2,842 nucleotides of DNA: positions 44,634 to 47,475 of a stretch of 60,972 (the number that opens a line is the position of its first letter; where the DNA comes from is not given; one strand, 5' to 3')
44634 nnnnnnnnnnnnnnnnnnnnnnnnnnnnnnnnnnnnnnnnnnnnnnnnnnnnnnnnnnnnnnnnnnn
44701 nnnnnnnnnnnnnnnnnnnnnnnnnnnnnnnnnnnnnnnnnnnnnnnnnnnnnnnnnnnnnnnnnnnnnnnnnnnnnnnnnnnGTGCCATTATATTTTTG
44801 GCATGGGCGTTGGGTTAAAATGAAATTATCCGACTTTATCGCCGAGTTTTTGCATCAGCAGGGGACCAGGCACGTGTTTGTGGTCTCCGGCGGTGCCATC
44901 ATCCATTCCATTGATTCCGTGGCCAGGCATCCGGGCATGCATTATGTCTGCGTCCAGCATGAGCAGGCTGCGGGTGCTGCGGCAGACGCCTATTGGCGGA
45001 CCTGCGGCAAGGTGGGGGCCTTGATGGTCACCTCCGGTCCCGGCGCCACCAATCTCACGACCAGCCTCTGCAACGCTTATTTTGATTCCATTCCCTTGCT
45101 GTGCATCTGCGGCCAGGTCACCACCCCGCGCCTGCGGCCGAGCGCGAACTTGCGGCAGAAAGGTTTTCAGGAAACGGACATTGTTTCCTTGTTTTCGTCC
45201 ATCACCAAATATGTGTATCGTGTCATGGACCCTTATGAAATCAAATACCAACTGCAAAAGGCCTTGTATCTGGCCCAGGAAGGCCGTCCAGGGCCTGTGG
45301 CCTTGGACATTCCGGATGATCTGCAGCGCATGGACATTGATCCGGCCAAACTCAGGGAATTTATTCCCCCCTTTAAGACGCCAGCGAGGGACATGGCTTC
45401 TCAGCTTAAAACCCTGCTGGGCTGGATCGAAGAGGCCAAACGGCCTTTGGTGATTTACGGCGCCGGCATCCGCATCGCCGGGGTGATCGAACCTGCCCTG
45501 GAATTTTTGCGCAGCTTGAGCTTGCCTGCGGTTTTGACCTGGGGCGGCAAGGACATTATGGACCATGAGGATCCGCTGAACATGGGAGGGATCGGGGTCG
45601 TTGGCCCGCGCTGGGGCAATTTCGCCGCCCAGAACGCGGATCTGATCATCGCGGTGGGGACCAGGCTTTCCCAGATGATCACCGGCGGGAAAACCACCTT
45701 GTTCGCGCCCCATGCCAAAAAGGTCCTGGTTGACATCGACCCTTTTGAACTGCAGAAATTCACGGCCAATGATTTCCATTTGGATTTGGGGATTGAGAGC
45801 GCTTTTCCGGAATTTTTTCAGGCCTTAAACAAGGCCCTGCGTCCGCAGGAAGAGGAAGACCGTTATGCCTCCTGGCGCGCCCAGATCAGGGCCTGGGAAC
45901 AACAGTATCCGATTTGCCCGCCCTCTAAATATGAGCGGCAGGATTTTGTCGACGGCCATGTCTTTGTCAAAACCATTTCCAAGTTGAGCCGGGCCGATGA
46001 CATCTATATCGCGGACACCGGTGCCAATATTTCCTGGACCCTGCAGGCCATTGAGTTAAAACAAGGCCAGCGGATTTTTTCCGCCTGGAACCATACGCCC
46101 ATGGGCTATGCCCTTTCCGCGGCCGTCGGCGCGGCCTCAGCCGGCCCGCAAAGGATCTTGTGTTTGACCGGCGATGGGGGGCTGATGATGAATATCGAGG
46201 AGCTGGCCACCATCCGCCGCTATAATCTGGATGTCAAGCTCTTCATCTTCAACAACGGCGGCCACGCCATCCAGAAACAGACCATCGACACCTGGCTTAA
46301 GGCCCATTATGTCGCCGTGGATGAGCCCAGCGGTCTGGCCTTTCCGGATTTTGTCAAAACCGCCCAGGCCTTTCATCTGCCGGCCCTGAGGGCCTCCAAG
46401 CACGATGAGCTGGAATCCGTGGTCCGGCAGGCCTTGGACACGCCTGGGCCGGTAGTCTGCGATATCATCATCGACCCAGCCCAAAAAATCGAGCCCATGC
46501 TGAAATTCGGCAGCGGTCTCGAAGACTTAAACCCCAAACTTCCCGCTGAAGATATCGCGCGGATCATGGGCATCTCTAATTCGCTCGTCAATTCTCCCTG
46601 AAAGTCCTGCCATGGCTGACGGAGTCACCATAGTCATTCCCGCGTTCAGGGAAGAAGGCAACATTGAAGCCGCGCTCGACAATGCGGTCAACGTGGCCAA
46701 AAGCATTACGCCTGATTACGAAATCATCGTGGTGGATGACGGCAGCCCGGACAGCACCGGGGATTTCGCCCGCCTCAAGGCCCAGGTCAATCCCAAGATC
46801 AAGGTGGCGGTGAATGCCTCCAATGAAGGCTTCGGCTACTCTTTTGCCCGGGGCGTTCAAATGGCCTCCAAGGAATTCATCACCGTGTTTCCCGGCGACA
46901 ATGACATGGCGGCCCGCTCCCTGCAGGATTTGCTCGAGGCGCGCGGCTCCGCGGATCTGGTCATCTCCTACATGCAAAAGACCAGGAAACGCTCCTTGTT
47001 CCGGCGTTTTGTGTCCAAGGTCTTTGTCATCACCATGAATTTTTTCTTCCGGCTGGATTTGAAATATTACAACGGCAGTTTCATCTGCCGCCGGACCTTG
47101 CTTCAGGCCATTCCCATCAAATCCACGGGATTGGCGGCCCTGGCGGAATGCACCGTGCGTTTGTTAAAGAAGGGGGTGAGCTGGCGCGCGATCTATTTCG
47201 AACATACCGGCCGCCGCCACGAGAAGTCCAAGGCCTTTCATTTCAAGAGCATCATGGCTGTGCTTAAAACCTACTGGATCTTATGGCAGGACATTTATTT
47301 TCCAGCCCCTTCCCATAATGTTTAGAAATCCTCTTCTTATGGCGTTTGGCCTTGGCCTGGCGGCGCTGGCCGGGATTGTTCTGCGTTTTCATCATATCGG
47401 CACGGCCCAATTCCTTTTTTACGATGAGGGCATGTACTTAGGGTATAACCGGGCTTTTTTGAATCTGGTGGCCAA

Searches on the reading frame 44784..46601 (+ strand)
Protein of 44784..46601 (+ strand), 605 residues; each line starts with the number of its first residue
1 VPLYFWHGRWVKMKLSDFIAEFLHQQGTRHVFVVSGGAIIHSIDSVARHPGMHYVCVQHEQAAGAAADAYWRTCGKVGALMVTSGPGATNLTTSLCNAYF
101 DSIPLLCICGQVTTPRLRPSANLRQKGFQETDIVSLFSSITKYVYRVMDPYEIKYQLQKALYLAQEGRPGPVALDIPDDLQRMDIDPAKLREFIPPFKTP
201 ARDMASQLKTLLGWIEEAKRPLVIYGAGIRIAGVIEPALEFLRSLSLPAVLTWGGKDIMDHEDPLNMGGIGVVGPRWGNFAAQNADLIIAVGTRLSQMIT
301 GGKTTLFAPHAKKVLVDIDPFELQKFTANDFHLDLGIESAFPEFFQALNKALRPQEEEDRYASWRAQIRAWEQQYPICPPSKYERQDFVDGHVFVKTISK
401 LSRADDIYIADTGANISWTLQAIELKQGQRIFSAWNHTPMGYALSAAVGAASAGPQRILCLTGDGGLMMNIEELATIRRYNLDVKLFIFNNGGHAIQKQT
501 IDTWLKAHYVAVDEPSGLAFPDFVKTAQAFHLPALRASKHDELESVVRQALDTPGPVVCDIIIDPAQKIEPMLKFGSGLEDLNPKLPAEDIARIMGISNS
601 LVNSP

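Call 52: search_protein_families(library=pfam, proteins=[window:44784-46601:+], max_evalue=0.00001)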
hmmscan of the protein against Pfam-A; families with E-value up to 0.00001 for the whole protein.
window:44784-46601:+ (605 aa): 3 families
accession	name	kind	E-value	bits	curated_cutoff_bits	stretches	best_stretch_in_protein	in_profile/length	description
PF02776.23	TPP_enzyme_N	-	9.6e-35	119.4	26.8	1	13-135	1-118/119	Thiamine pyrophosphate enzyme, N-terminal TPP binding domain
PF02775.26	TPP_enzyme_C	-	7.4e-34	117.2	21.9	1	411-561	1-151/151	Thiamine pyrophosphate enzyme, C-terminal TPP binding domain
PF00205.28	TPP_enzyme_M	-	4.9e-29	101.2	30.4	1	209-330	2-123/137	Thiamine pyrophosphate enzyme, central domain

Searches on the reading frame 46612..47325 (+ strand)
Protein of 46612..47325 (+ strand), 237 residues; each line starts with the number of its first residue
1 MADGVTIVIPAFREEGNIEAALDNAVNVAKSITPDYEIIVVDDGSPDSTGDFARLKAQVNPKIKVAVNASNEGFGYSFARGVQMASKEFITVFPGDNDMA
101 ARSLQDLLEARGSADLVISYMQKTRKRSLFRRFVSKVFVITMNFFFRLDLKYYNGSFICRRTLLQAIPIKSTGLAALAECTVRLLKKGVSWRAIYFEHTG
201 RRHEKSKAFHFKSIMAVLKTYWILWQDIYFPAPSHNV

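Call 52: search_protein_families(library=pfam, proteins=[window:46612-47325:+], max_evalue=0.00001)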
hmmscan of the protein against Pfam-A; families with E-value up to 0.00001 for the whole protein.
window:46612-47325:+ (237 aa): 2 families
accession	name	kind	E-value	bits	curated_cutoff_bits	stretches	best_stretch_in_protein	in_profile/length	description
PF00535.33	Glycos_transf_2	-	4.1e-19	69.6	23.3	1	6-158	1-152/168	Glycosyl transferase family 2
PF13641.12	Glyco_tranf_2_3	-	5.1e-07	30.4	27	1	5-111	3-111/230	Glycosyltransferase like family 2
